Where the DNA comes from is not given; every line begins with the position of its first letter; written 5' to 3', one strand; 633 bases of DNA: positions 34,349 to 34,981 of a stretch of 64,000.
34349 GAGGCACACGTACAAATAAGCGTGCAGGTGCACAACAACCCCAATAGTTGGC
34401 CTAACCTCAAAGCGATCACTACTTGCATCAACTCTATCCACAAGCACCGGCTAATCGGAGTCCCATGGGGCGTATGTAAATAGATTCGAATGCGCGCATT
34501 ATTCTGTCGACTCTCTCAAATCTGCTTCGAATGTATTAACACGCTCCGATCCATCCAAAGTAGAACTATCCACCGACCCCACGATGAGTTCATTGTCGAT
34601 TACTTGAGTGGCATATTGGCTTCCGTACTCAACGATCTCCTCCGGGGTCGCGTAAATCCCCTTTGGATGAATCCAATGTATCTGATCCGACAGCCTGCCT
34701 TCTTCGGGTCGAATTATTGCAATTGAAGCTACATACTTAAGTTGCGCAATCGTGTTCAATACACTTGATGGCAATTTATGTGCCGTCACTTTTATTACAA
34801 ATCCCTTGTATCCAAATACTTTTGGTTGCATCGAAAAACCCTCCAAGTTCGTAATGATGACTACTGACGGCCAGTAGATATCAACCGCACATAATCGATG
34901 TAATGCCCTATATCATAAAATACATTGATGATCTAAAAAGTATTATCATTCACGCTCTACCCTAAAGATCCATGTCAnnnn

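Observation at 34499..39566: A four-member paralog family of ~90-110 aa proteins (P1-P4) that I cannot place in any known family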

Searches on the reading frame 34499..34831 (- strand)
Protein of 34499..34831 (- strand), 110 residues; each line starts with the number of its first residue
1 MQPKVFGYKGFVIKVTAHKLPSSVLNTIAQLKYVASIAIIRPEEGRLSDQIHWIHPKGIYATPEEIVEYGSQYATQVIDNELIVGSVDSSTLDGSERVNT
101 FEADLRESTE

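Call 4: search_protein_families(library=pfam, proteins=[window:34499-34831:-], max_evalue=10)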
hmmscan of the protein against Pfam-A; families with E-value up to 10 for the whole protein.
window:34499-34831:- (110 aa): 2 families
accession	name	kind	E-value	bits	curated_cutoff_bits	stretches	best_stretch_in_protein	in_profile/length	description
PF11949.14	DUF3466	-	0.039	12.9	25.1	1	31-108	344-419/609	Protein of unknown function (DUF3466)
PF16912.11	Glu_dehyd_C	-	0.16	11.8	34.9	1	58-91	130-163/211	Glucose dehydrogenase C-terminus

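Call 5: search_protein_families(library=ncbifam, proteins=[window:34499-34831:-], max_evalue=10)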
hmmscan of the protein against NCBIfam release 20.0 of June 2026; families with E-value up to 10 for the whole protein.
window:34499-34831:- (110 aa): 1 family
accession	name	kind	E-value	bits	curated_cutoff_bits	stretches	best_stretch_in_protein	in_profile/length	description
NF046097.1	CV_2116_dom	domain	0.015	15.4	58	1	8-82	4-69/75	CV_2116 domain-containing protein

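Call 6: find_homologous_proteins(query=A1, max_evalue=0.001)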
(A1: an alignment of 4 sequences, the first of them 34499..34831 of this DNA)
Query A1 (4 sequences) (110 aa, profile of the alignment): 29 proteins with E <= 0.001 among 132 candidates.
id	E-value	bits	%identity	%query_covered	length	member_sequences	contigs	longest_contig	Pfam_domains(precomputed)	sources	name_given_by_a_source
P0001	3.8e-38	147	100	100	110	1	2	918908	-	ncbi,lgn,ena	-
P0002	3.6e-37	144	36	75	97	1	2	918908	-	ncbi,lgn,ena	-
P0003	6.7e-37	143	33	79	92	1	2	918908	-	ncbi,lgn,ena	-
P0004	3.2e-35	138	81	100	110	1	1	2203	-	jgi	jgi:hypothetical protein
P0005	6.3e-35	137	33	75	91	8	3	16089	-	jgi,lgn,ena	-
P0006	1.3e-32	129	36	75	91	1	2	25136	-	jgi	jgi:hypothetical protein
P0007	5.9e-32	127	37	75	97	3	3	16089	-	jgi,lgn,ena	-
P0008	1.8e-31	126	75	100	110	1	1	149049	-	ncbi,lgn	ncbi:MAG: hypothetical protein WBR29_09760 [Gammaproteobacteria bacterium]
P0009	3.1e-31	125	33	75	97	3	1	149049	-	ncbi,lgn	ncbi:MAG: hypothetical protein WBR29_09770 [Gammaproteobacteria bacterium]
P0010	6.9e-31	124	33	80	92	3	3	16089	-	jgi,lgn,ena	-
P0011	1.3e-30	123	75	100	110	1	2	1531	-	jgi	jgi:hypothetical protein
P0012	2.0e-30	122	31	80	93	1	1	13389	-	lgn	-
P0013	2.5e-30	122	35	75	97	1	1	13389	-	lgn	-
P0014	3.3e-30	122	34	80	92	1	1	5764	-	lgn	-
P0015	4.0e-30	121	73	100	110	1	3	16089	-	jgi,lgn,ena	-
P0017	1.3e-29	120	36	79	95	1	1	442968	-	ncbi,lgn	ncbi:MAG: hypothetical protein WBR15_02365 [Gammaproteobacteria bacterium]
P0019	2.1e-29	119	37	75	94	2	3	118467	-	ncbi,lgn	ncbi:MAG: hypothetical protein WCC11_02775 [Gammaproteobacteria bacterium]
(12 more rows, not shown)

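Call 10: search_solved_structures(query=A2, max_evalue=10, show_alignments=3)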
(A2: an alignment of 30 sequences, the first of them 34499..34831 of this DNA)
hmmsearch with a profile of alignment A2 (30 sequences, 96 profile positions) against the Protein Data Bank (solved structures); distinct sequences matched with E-value up to 10: 0.

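Call 17: search_protein_representatives(alignment_id=A2)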
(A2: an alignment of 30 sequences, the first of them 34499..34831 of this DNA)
Query: 30 sequences, 96 profile positions. Proteins with E-value up to 0.001 (for the whole library): 8; up to 1e-10: 8; up to 1e-30: 3. The best 8 are listed.
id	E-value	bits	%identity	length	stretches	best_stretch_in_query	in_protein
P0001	5.7e-35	135.4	-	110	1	1-93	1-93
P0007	1.8e-31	124.2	-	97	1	1-95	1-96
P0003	5.2e-31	122.7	-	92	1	1-94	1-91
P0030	7.5e-27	109.4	-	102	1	1-91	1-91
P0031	1.6e-24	102.0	-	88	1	1-85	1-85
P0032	2.7e-22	94.8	-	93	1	1-85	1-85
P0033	4.8e-18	81.2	-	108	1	1-90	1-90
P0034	1.3e-13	67.0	-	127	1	1-89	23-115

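Call 20: predict_structure(alignment_id=A2)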
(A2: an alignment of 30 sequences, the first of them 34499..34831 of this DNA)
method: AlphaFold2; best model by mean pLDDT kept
length: 110 residues; sequences in the alignment: 30
mean_pLDDT: 67.7   pTM: 0.58
mean pLDDT of the five models: 67.7, 67.3, 66.1, 65.4, 65.4
residues with pLDDT >= 90: 17; 70-90: 38; 50-70: 31; < 50: 24
segments of 3 or more residues with pLDDT < 50: 86-109
pLDDT, mean of each block of 10 residues (from residue 1): 90 89 65 83 61 58 87 89 52 33 38
secondary structure, 60 per line:
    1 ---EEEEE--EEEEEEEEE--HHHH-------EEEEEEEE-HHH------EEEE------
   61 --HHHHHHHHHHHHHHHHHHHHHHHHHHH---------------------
elements in order: E4-8 E11-19 H22-25 E33-40 E51-54 H63-89

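Call 23: fold_search(model_id=the predicted structure, library=pdb)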
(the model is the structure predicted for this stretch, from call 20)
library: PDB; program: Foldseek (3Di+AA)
matches with E <= 10: 391; with E <= 0.001: 0
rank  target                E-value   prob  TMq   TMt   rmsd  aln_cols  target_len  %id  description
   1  2kon_MODEL_1_A        1.1e-01  0.99  0.48  0.60   3.2        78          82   19  NMR solution structure of CV_2116 from Chromobacterium violaceum. Northeast Structural Genomics Consortium Tar (released 2009-10-13)
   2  3jcg_E                4.6e-01  0.18  0.27  0.11  14.7       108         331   11  Cryo-EM structure of the magnesium channel CorA in the magnesium-free, asymmetric open state I (released 2016-02-17)
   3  8tmn_C                5.8e-01  0.21  0.28  0.11  14.0       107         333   13  Cryo-EM structure of magnesium depleted CorA in complex with conformation-specific synthetic antibody C18, State MGD-1 (released 2025-02-12)
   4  5xir_MODEL_1_A        5.8e-01  0.11  0.21  0.14  13.1       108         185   14  Solution structure for human HSP70 substrate binding domain L542Y mutant (released 2018-05-16)
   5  5jtg_B                7.0e-01  0.38  0.24  0.09   4.7        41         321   17  Crystal structure of Thermotoga maritima mutant D89K/D253K (released 2017-01-25)
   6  8tmd_B                7.0e-01  0.38  0.24  0.09   4.6        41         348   17  Cryo-EM structure of CorA in complex with conformation-specific synthetic antibody C18 and 100 uM MgCl2, State MG0.1-1 (released 2025-02-12)
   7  2bbh                  7.0e-01  0.12  0.23  0.12  17.0       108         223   15  X-ray structure of T.maritima CorA soluble domain (released 2005-12-13)
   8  8tmj_B                8.4e-01  0.33  0.25  0.09   4.6        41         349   17  Cryo-EM structure of CorA in complex with conformation-specific synthetic antibody C18 and 100 uM MgCl2, State MG0.1-2 (released 2025-02-12)
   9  1omo_A                8.4e-01  0.16  0.24  0.10   9.4        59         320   14  alanine dehydrogenase dimer w/bound NAD (archaeal) (released 2004-07-06)
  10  5jrw_C                8.4e-01  0.11  0.25  0.09  17.7       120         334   12  Crystal structure of Thermotoga maritima mutant D89R/D253R (released 2017-01-25)
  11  4wsp                  9.0e-01  0.25  0.27  0.35  13.4        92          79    8  Racemic crystal structure of Rv1738 from Mycobacterium tuberculosis (Form-I) (released 2015-03-18)
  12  8tmc_B                9.0e-01  0.16  0.20  0.08   5.4        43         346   16  Cryo-EM structure of CorA in complex with conformation-specific synthetic antibody C12 and 20 mM MgCl2, State MG20-2 (released 2025-02-12)
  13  4eeb_A                9.0e-01  0.06  0.14  0.06   5.8        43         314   16  CorA coiled-coil mutant under Mg2+ absence (released 2012-11-14)
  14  4eeb_B                9.6e-01  0.14  0.28  0.11  14.9       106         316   13  CorA coiled-coil mutant under Mg2+ absence (released 2012-11-14)
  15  2bbj_A                9.6e-01  0.11  0.24  0.09  17.6       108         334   14  Crystal structure of the CorA Mg2+ transporter (released 2005-12-13)
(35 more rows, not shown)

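Call 24: find_encoding_contigs(protein=P0017, flank=10000, max_places=3)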
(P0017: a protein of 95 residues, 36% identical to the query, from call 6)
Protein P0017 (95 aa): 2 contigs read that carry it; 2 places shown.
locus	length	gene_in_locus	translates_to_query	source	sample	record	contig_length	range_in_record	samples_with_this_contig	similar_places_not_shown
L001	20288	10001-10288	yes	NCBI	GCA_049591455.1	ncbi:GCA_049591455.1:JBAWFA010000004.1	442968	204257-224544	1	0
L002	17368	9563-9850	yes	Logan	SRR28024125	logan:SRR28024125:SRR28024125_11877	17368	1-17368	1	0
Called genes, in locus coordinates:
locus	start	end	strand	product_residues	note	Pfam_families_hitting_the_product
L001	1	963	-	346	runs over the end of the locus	PF05496:RuvB_N, PF00004:AAA, PF07728:AAA_5 (faint), PF17864:AAA_lid_4, PF05491:WHD_RuvB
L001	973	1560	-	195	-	PF01330:RuvA_N, PF14520:HHH_5, PF21176:RecR_HhH (faint), PF07499:RuvA_C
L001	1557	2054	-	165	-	PF02075:RuvC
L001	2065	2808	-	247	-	PF20772:TACO1_YebC_N, PF01709:Transcrip_reg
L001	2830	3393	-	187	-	PF07437:YfaZ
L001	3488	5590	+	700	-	PF13328:HD_4, PF04607:RelA_SpoT, PF02824:TGS, PF19296:RelA_AH, PF28438:RelA_RIS, PF13291:ACT_4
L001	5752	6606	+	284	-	PF01832:Glucosaminidase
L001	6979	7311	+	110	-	-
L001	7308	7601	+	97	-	-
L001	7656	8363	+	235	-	PF01618:MotA_ExbB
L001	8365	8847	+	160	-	PF02472:ExbD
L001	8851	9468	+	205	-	PF13103:TonB_2, PF03544:TonB_C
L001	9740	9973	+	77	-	-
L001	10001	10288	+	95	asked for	-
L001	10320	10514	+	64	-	-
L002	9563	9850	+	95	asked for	-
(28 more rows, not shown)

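Call 32: find_encoding_contigs(protein=P0008, flank=10000, max_places=2)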
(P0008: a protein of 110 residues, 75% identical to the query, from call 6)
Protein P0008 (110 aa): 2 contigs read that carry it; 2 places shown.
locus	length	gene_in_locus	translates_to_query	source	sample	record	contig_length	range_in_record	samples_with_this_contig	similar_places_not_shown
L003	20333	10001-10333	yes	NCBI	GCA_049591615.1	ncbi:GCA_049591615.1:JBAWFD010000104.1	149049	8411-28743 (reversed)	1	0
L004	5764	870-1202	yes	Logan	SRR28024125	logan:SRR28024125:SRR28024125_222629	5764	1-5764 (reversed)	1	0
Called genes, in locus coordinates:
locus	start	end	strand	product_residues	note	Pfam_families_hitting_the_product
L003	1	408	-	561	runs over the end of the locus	-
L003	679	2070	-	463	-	PF00072:Response_reg, PF00158:Sigma54_activat, PF01078:Mg_chelatase (faint), PF14532:Sigma54_activ_2, PF07728:AAA_5 (weak), PF25601:AAA_lid_14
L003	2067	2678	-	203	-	-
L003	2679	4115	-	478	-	PF00672:HAMP (weak), PF00512:HisKA, PF02518:HATPase_c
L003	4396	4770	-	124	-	PF13499:EF-hand_7 (faint), PF00036:EF-hand_1 (faint), PF13405:EF-hand_6 (faint)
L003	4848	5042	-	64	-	-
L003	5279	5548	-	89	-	-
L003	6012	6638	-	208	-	PF13103:TonB_2, PF03544:TonB_C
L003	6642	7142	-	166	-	PF02472:ExbD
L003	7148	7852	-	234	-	PF01618:MotA_ExbB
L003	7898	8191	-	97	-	-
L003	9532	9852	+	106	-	PF04972:BON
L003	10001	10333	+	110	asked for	-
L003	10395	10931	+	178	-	-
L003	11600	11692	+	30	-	PF09604:Potass_KdpF (weak)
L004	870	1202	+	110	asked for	-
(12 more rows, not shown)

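Call 36: fold_search(model_id=the predicted structure, library=viral)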
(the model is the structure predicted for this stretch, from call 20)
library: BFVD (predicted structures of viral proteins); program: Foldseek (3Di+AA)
matches with E <= 10: 709; with E <= 0.001: 0
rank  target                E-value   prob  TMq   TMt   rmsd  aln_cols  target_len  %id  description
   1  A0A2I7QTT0            6.3e-02  0.96  0.48  0.43   9.7       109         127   12  (no name in the UniProt tables at hand)
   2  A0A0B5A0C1            6.3e-02  0.60  0.31  0.14  16.2       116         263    8  Uncharacterized protein [Paracoccus phage vB_PmaS-R3]
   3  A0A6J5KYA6            1.2e-01  0.60  0.28  0.40   6.0        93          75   16  Uncharacterized protein [uncultured Caudovirales phage]
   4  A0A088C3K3            1.3e-01  0.47  0.30  0.34  14.1       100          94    8  (no name in the UniProt tables at hand)
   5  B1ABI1                1.6e-01  0.87  0.43  0.15   5.2        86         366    9  (no name in the UniProt tables at hand)
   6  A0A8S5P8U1            1.7e-01  0.84  0.37  0.55   4.9        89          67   12  Uncharacterized protein [Siphoviridae sp. ctrvp54]
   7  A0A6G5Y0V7            1.7e-01  0.66  0.32  0.40   5.6        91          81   22  (no name in the UniProt tables at hand)
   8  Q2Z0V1                1.8e-01  0.16  0.23  0.20  15.0       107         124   19  Uncharacterized protein [Pseudomonas phage EL]
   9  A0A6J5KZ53            2.0e-01  0.89  0.47  0.46   5.5       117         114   10  Uncharacterized protein [uncultured Caudovirales phage]
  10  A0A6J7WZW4            2.0e-01  0.63  0.37  0.36   7.4       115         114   13  Uncharacterized protein [uncultured Caudovirales phage]
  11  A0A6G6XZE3            2.2e-01  0.82  0.39  0.54   4.9        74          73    8  (no name in the UniProt tables at hand)
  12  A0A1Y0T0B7            2.2e-01  0.21  0.26  0.18  10.1       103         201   17  Uncharacterized protein [Pseudomonas phage Noxifer]
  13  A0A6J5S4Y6            2.3e-01  0.63  0.31  0.42   5.3        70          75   17  Uncharacterized protein [uncultured Caudovirales phage]
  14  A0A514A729            2.3e-01  0.57  0.36  0.42   6.2        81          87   10  (no name in the UniProt tables at hand)
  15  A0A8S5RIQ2            2.4e-01  0.30  0.29  0.19  14.7       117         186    8  Uncharacterized protein [virus sp. ctHG14]
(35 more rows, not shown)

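Call 37: find_related_loci(query=A2, collection=genome_contigs, flank=10000)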
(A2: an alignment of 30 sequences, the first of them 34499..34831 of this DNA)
Query A2 (110 aa) in genome_contigs; peptide patterns used: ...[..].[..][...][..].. (x = any residue, [..] = any of these).
10 stretches matched a pattern; 4 encode a relative of the query (tblastn E <= 1e-3); 4 distinct loci.
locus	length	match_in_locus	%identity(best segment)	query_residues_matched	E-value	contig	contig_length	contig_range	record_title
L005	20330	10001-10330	75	1-110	1e-52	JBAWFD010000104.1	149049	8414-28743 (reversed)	MAG: Gammaproteobacteria bacterium isolate MFD05722_ilm_asm_bin28 k127_141870, whole genome shotgun sequence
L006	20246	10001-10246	37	1-82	8e-15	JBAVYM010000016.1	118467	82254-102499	MAG: Gammaproteobacteria bacterium isolate MFD01067_ilm_asm_bin14 k127_1832, whole genome shotgun sequence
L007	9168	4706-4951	35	1-82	3e-14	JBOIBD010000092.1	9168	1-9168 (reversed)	MAG: Gammaproteobacteria bacterium isolate SE1507_maxbin2.bin.32 NODE_5356_length_9168_cov_1.972348, whole genome shotgu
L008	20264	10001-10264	39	1-87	5e-13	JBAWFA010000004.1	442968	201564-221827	MAG: Gammaproteobacteria bacterium isolate MFD05722_ilm_asm_bin35 k127_157459, whole genome shotgun sequence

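Call 38: find_encoding_contigs(protein=P0019, flank=10000, max_places=1)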
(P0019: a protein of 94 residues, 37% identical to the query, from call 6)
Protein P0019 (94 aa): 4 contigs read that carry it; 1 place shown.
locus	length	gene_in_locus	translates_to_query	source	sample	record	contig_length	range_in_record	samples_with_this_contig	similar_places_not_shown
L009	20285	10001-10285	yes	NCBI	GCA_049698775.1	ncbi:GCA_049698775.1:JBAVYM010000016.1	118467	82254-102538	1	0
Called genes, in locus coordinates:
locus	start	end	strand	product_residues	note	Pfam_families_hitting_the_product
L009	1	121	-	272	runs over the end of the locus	PF13103:TonB_2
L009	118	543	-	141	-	PF02472:ExbD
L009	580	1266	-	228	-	PF01618:MotA_ExbB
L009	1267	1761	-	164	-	PF01643:Acyl-ACP_TE (weak), PF13279:4HBT_2, PF03061:4HBT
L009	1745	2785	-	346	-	PF05496:RuvB_N, PF00004:AAA, PF07728:AAA_5 (faint), PF17864:AAA_lid_4, PF05491:WHD_RuvB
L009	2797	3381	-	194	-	PF01330:RuvA_N, PF14520:HHH_5, PF21176:RecR_HhH (weak), PF07499:RuvA_C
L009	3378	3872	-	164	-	PF02075:RuvC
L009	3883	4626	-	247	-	PF20772:TACO1_YebC_N, PF01709:Transcrip_reg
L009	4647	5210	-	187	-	PF07437:YfaZ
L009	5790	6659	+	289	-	PF01832:Glucosaminidase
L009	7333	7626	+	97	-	-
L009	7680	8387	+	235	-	PF01618:MotA_ExbB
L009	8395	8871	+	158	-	PF02472:ExbD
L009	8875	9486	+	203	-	PF13103:TonB_2, PF03544:TonB_C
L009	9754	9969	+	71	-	-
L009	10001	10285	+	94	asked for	-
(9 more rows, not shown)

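Call 39: find_encoding_contigs(protein=P0033, flank=10000, max_places=1)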
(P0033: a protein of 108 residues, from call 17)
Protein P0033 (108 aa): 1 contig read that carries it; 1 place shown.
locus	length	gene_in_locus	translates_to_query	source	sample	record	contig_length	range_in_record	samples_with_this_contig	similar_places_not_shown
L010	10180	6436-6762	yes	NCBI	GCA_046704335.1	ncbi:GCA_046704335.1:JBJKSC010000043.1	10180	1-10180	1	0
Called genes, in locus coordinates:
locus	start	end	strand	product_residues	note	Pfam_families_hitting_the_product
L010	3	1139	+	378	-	?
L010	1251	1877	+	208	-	PF00034:Cytochrom_C, PF13442:Cytochrome_CBB3 (weak)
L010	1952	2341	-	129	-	-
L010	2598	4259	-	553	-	-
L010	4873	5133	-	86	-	-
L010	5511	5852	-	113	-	-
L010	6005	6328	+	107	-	PF04972:BON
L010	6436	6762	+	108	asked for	-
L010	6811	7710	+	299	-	PF14321:DUF4382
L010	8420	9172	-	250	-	PF00990:GGDEF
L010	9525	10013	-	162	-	PF00072:Response_reg (weak)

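Call 40: find_encoding_contigs(protein=P0032, flank=10000, max_places=2)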
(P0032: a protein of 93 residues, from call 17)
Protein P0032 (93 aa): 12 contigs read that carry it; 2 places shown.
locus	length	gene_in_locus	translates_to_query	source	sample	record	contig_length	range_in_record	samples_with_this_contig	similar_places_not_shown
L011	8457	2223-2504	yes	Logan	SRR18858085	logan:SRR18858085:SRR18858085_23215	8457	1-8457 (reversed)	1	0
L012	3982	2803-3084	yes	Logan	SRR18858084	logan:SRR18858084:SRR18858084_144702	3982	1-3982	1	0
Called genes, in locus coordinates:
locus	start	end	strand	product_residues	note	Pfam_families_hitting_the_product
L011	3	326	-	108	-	?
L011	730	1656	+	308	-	PF01832:Glucosaminidase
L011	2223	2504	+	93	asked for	-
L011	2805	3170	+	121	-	PF13405:EF-hand_6 (faint), PF13499:EF-hand_7 (faint), PF00036:EF-hand_1 (faint), PF13202:EF-hand_5 (faint)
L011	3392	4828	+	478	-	PF00672:HAMP (weak), PF00512:HisKA, PF02518:HATPase_c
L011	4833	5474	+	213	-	-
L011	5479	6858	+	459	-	PF00072:Response_reg, PF00158:Sigma54_activat, PF14532:Sigma54_activ_2, PF07728:AAA_5 (weak), PF25601:AAA_lid_14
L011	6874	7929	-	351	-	PF01522:Polysacc_deac_1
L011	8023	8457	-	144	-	?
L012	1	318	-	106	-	?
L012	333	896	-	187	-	PF07437:YfaZ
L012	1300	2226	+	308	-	PF01832:Glucosaminidase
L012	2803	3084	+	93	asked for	-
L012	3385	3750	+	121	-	PF13405:EF-hand_6 (faint), PF13499:EF-hand_7 (faint), PF00036:EF-hand_1 (faint), PF13202:EF-hand_5 (faint)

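Call 51: search_protein_families(library=phrogs, proteins=[window:34499-34831:-], max_evalue=1)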
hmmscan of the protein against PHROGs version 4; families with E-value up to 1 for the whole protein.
window:34499-34831:- (110 aa): 0 families

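Call 64: search_protein_families(library=padloc, proteins=[window:34499-34831:-], max_evalue=1)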
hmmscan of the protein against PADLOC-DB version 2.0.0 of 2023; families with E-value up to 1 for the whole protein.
window:34499-34831:- (110 aa): 0 families
